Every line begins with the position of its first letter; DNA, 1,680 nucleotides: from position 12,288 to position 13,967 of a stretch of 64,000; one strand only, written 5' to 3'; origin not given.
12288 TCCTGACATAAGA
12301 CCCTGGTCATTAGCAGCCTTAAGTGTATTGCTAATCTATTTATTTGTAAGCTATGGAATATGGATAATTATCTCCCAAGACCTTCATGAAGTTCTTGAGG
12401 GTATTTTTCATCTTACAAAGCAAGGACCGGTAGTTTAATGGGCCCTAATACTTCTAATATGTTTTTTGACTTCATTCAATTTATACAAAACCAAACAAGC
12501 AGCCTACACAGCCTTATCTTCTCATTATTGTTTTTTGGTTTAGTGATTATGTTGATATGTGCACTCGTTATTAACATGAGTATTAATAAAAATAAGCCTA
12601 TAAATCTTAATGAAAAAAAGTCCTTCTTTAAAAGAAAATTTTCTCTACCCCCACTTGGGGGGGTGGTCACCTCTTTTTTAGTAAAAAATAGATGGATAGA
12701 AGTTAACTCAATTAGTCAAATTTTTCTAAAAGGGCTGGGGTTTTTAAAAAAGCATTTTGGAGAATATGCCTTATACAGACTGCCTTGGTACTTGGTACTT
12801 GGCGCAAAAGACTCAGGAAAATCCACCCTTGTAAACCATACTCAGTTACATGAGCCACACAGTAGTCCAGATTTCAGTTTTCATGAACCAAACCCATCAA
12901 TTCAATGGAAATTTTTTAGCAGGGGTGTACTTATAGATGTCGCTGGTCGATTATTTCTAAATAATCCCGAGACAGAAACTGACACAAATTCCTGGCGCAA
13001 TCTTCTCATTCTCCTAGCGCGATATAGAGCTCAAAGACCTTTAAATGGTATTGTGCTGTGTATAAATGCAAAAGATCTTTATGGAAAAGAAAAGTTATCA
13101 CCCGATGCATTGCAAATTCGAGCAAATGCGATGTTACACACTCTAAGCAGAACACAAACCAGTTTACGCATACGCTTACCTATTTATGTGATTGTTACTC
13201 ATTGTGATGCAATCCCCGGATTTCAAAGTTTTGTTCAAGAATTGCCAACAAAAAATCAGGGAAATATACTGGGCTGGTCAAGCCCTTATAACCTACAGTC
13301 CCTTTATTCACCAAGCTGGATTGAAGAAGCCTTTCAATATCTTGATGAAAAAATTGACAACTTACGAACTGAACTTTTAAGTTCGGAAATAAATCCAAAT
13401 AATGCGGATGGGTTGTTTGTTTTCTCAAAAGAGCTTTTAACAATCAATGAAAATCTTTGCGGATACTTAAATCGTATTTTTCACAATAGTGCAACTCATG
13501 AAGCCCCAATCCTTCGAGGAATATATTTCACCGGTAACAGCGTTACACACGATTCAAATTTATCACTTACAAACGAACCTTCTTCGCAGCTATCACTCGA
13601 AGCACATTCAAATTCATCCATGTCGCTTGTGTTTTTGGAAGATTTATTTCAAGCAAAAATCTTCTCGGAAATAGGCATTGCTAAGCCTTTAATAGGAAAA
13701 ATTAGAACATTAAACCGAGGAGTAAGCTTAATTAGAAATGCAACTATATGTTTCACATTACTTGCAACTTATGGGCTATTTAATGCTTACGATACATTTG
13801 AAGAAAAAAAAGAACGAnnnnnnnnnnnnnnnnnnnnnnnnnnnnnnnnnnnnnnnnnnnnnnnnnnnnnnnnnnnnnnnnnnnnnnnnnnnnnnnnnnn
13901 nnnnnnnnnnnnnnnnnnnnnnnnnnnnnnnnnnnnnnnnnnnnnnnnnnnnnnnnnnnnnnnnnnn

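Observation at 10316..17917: Stand-alone tssK-tssL-tssM-tssA operon: a T6SS membrane-complex/connector/cap module with no sheath, tube, spike or TssJ nearby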

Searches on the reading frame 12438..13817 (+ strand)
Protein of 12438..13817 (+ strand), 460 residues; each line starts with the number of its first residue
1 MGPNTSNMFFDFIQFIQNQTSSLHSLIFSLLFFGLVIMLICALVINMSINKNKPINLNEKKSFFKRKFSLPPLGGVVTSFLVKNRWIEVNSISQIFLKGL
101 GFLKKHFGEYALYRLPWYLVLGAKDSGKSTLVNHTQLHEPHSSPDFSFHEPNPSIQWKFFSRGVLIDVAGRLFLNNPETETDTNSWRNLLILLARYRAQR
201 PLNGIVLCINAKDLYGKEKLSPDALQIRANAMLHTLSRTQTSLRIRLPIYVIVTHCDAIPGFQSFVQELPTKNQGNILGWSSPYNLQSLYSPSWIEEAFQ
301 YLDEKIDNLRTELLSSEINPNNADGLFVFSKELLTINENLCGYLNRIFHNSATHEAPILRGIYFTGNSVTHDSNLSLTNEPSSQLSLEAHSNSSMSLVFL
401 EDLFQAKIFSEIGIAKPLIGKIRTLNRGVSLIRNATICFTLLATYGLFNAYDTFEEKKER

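Call 48: find_homologous_proteins(query=window:12438-13817:+, max_evalue=0.00001)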
Query window:12438-13817:+ (460 aa): 21 proteins with E <= 0.00001 among 7910 candidates.
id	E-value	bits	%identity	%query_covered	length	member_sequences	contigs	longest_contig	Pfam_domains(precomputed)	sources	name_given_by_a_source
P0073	8.6e-164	564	81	64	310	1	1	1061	PF14331.12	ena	-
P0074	7.7e-137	475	76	58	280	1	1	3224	PF14331.12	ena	-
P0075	6.2e-125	436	79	53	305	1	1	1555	PF14331.12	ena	-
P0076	1.1e-112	395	78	50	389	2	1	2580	PF14331.12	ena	-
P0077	4.4e-80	288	40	76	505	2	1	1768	PF14331.12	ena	-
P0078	5.4e-78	281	34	95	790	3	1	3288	PF14331.12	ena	-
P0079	7.4e-48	182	31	76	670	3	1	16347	PF14331.12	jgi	jgi:type VI secretion system protein ImpL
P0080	6.8e-45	172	34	54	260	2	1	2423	PF14331.12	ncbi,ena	-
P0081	3.0e-35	140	32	56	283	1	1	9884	PF14331.12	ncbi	ncbi:MAG: type VI secretion protein IcmF/TssM N-terminal domain-containing protein, partial [Holospo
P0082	1.2e-30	125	27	70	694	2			PF06761.18,PF14331.12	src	-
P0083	3.1e-29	120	31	57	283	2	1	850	PF14331.12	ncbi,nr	ncbi:MAG: type VI secretion system protein ImpL, partial [Proteobacteria bacterium]|nr:type VI secre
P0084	1.3e-28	118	28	69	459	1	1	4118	PF14331.12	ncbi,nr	ncbi:MAG TPA: type VI secretion system membrane subunit TssM, partial [Pseudomonas sp.]|nr:type VI s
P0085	5.0e-25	106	29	66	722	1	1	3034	PF06761.18,PF14331.12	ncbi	-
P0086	6.5e-25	106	35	37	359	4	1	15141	PF14331.12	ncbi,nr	ncbi:hypothetical protein F2S88_01425 [Pseudomonas syringae pv. actinidiae]|nr:hypothetical protein 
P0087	4.0e-24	103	29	68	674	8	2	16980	PF06761.18,PF14331.12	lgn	-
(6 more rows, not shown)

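Call 51: search_dna_similar(query=window:12438-13817:+, collection=plasmids, mode=protein, max_evalue=0.00001, max_rows=15)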
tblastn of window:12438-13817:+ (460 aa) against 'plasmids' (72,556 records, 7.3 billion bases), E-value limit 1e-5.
Records with a match: 477; places in all: 511; records where one place covers at least 80% of the query: 12.
Best place of each record, by identity: <60% 477.
By first word of the organism name: Ralstonia 127; Rhizobium 94; Campylobacter 37; Escherichia 36; Leisingera 18; Burkholderia 15; Azospirillum 14; Paraburkholderia 11; Rahnella 11; Sinorhizobium 10; and 45 more.
By predicted mobility (MOB-suite, as given by PLSDB): non-mobilizable 227; mobilizable 127; conjugative 123.
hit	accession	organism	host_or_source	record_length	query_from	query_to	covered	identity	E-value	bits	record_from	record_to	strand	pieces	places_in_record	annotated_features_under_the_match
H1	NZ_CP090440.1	Vibrio maritimus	Skeletonema costatum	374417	111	460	76%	29.4%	3e-27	122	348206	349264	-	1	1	tssM: type VI secretion system membrane subunit TssM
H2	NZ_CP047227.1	Moraxella osloensis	whole organism,activated sludge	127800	71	415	75%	29.4%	5e-31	134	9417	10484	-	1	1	tssM: type VI secretion system membrane subunit TssM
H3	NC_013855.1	Azospirillum sp. B510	-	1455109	35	417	83%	26.4%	8e-33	139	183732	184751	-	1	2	record has no annotation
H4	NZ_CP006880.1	Rhizobium gallicum bv. gallicum R602sp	Phaseolus vulgaris,whole ...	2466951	88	451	79%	27.7%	2e-29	129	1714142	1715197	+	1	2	record has no annotation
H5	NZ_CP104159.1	Rhizobium sp. CB3060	Leucaena leucocephala,cell culture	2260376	88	451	79%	27.1%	1e-30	132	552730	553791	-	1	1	record has no annotation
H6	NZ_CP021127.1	Rhizobium sp. Kim5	Phaseolus vulgaris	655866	89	442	77%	27.3%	5e-28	125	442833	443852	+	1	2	tssM: type VI secretion system membrane subunit TssM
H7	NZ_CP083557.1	Leisingera sp. S132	-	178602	92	451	78%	26.6%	4e-29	128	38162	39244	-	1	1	tssM: type VI secretion system membrane subunit TssM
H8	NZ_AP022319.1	Burkholderia sp. THE68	Togo hemipterus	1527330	112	448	73%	28.4%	4e-30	131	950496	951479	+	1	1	none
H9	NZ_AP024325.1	Caballeronia sp. NK8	-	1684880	112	448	73%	28.4%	1e-29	130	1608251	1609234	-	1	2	none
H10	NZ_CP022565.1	Rhizobium leguminosarum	Root nodule,Pisum sativum root-nodule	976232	104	442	74%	28.0%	1e-29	130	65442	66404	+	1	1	tssM: type VI secretion system membrane subunit TssM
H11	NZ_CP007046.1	Rhizobium leguminosarum bv. trifolii WSM1689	root nodule of Trifolium uniflorum ...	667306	104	442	74%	28.0%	1e-29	130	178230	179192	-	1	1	tssM: type VI secretion system membrane subunit TssM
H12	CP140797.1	Rhizobium beringeri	Trifolium pratense,whole organism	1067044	104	442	74%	28.0%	3e-29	129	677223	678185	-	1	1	tssM: type VI secretion system membrane subunit TssM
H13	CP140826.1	Rhizobium beringeri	Trifolium pratense,whole organism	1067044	104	442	74%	28.0%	3e-29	129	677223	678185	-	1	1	tssM: type VI secretion system membrane subunit TssM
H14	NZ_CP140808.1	Rhizobium beringeri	Trifolium pratense,whole organism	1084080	104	442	74%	28.0%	3e-29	129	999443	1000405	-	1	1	record has no annotation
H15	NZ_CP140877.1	Rhizobium beringeri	Trifolium pratense,whole organism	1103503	104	442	74%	28.0%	3e-29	129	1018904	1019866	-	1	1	record has no annotation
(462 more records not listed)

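Call 52: get_annotated_region(hit=H7, flank=20000)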
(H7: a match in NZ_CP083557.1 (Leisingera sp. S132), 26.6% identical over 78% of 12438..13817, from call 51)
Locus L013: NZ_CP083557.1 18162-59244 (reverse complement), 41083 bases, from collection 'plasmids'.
description: Leisingera sp. S132 plasmid unnamed4, complete sequence
organism: Leisingera sp. S132 (NCBI taxid 2867016)
taxonomy: Bacteria; Pseudomonadota; Alphaproteobacteria; Rhodobacterales; Roseobacteraceae; Leisingera; Leisingera sp. S132
host: -; source: -; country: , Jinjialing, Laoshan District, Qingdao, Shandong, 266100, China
typing (MOB-suite, as given by PLSDB): non-mobilizable
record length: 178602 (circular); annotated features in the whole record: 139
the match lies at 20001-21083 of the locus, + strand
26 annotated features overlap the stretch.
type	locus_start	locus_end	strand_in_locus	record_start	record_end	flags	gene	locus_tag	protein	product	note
CDS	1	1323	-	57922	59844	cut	tssF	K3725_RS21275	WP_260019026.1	type VI secretion system baseplate subunit TssF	GO:0033103 - protein secretion by the type VI secretion system [Evidence IEA]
CDS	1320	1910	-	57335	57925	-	tssE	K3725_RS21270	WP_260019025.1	type VI secretion system baseplate subunit TssE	GO:0033103 - protein secretion by the type VI secretion system [Evidence IEA]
CDS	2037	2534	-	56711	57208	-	-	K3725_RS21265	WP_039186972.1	type VI secretion system tube protein Hcp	-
CDS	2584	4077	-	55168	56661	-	tssC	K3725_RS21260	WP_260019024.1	type VI secretion system contractile sheath large subunit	GO:0033103 - protein secretion by the type VI secretion system [Evidence IEA]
CDS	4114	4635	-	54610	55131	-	tssB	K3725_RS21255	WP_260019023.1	type VI secretion system contractile sheath small subunit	GO:0033103 - protein secretion by the type VI secretion system [Evidence IEA]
CDS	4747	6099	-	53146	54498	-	-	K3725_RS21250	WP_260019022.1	type VI secretion system ImpA family N-terminal domain-containing protein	-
CDS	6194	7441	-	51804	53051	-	tagH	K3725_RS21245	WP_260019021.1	type VI secretion system-associated FHA domain protein TagH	GO:0033103 - protein secretion by the type VI secretion system [Evidence IEA]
CDS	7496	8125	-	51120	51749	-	-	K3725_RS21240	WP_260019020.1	hypothetical protein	-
CDS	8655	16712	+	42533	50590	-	-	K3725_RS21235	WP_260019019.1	hypothetical protein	-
CDS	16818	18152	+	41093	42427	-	tssK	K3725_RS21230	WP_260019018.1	type VI secretion system baseplate subunit TssK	GO:0033103 - protein secretion by the type VI secretion system [Evidence IEA]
CDS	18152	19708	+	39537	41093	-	icmH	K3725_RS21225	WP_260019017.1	type IVB secretion system protein IcmH/DotU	-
CDS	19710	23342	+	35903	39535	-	tssM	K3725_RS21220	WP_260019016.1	type VI secretion system membrane subunit TssM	GO:0033103 - protein secretion by the type VI secretion system [Evidence IEA]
CDS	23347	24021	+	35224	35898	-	tagF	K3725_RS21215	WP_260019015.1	type VI secretion system-associated protein TagF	-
CDS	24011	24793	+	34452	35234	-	-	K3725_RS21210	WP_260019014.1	protein phosphatase 2C domain-containing protein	-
CDS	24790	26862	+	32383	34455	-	-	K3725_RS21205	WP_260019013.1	serine/threonine protein kinase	GO:0006468 - protein phosphorylation [Evidence IEA]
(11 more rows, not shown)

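Call 53: get_annotated_region(hit=H10, flank=6000)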
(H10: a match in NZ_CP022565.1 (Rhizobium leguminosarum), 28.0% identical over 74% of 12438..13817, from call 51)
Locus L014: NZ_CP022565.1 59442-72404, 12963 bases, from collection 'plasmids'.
description: Rhizobium leguminosarum bv. viciae strain BIHB 1148 plasmid pSK01, complete sequence
organism: Rhizobium leguminosarum (NCBI taxid 387)
taxonomy: Bacteria; Pseudomonadota; Alphaproteobacteria; Hyphomicrobiales; Rhizobiaceae; Rhizobium; Rhizobium leguminosarum
host: -; source: Root nodule,Pisum sativum root-nodule; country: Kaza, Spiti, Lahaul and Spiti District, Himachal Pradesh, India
typing (MOB-suite, as given by PLSDB): non-mobilizable
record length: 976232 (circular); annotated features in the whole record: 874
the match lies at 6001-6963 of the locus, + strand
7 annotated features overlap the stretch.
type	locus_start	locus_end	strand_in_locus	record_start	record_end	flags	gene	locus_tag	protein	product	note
CDS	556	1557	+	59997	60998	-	tssG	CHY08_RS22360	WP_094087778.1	type VI secretion system baseplate subunit TssG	GO:0033103 - protein secretion by the type VI secretion system [Evidence IEA]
CDS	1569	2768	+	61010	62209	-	-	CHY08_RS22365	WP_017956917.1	FHA domain-containing protein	-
CDS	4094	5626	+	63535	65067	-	tssL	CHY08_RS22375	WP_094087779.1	type VI secretion system protein TssL, long form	GO:0033103 - protein secretion by the type VI secretion system [Evidence IEA]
CDS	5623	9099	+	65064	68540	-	tssM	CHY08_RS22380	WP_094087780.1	type VI secretion system membrane subunit TssM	GO:0033103 - protein secretion by the type VI secretion system [Evidence IEA]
CDS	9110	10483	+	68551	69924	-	tagF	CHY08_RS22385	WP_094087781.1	type VI secretion system-associated protein TagF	-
CDS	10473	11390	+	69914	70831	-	-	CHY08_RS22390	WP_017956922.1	serine/threonine-protein kinase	GO:0006468 - protein phosphorylation [Evidence IEA]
CDS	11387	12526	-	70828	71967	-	-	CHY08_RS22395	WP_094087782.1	polysaccharide biosynthesis/export family protein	-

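Call 54: get_annotated_region(hit=H2, flank=6000)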
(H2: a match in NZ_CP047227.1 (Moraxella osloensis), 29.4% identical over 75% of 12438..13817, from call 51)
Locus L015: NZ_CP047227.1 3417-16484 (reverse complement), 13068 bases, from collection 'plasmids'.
description: Moraxella osloensis strain YV1 plasmid p1, complete sequence
organism: Moraxella osloensis (NCBI taxid 34062)
taxonomy: Bacteria; Pseudomonadota; Gammaproteobacteria; Moraxellales; Moraxellaceae; Moraxella; Moraxella osloensis
host: -; source: whole organism,activated sludge; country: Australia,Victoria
typing (MOB-suite, as given by PLSDB): non-mobilizable; replicon rep_cluster_892
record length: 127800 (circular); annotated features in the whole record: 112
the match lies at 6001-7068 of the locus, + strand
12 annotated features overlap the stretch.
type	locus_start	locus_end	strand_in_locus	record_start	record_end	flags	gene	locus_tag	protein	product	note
CDS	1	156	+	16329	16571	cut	-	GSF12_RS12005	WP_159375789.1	AbrB/MazE/SpoVT family DNA-binding domain-containing protein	-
CDS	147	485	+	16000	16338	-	mazF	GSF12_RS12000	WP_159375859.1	endoribonuclease MazF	-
CDS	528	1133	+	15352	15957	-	-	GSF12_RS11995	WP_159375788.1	recombinase family protein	GO:0006310 - DNA recombination [Evidence IEA]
CDS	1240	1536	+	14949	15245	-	-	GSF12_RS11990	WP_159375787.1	BrnT family toxin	-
CDS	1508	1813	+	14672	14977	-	-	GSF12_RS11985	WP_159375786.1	BrnA antitoxin family protein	-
CDS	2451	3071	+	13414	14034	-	tssJ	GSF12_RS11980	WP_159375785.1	type VI secretion system lipoprotein TssJ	GO:0033103 - protein secretion by the type VI secretion system [Evidence IEA]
CDS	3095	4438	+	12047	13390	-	tssK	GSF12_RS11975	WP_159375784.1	type VI secretion system baseplate subunit TssK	GO:0033103 - protein secretion by the type VI secretion system [Evidence IEA]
CDS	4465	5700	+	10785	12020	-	tssL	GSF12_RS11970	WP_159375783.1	type VI secretion system protein TssL, long form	GO:0033103 - protein secretion by the type VI secretion system [Evidence IEA]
CDS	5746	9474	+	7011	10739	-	tssM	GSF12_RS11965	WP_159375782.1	type VI secretion system membrane subunit TssM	GO:0033103 - protein secretion by the type VI secretion system [Evidence IEA]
CDS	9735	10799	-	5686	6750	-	-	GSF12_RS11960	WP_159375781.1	transposase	-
CDS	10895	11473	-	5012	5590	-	-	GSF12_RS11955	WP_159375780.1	hypothetical protein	-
CDS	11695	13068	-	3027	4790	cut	-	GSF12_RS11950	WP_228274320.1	IS66 family transposase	-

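Call 55: get_annotated_region(hit=H1, flank=6000)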
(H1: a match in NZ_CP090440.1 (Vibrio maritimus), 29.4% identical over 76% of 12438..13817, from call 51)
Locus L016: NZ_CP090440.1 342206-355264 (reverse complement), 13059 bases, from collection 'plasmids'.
description: Vibrio maritimus strain BH16 plasmid unnamed, complete sequence
organism: Vibrio maritimus (NCBI taxid 990268)
taxonomy: Bacteria; Pseudomonadota; Gammaproteobacteria; Vibrionales; Vibrionaceae; Vibrio; Vibrio maritimus
host: -; source: Skeletonema costatum; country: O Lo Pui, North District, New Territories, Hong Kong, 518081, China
typing (MOB-suite, as given by PLSDB): non-mobilizable
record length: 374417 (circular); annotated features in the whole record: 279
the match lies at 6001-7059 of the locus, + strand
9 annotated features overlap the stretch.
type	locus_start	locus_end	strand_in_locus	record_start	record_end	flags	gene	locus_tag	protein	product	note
CDS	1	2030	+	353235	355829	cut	tssH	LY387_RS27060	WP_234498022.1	type VI secretion system ATPase TssH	GO:0033103 - protein secretion by the type VI secretion system [Evidence IEA]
CDS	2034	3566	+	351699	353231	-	-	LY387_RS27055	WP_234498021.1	sigma-54 dependent transcriptional regulator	GO:0006355 - regulation of DNA-templated transcription [Evidence IEA]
CDS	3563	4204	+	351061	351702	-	-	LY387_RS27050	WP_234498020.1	type VI secretion system-associated protein TagO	-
CDS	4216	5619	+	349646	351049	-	tssA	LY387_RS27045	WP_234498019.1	type VI secretion system protein TssA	-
CDS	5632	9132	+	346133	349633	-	tssM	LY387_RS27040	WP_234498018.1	type VI secretion system membrane subunit TssM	GO:0033103 - protein secretion by the type VI secretion system [Evidence IEA]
CDS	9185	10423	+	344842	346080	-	-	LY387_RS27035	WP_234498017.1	type VI secretion system ImpA family N-terminal domain-containing protein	-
CDS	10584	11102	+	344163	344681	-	-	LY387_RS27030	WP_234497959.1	Hcp family type VI secretion system effector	GO:0033103 - protein secretion by the type VI secretion system [Evidence IEA]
CDS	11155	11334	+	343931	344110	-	-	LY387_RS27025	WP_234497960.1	PAAR domain-containing protein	-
CDS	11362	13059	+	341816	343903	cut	tssI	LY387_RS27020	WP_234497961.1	type VI secretion system tip protein TssI/VgrG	GO:0033103 - protein secretion by the type VI secretion system [Evidence IEA]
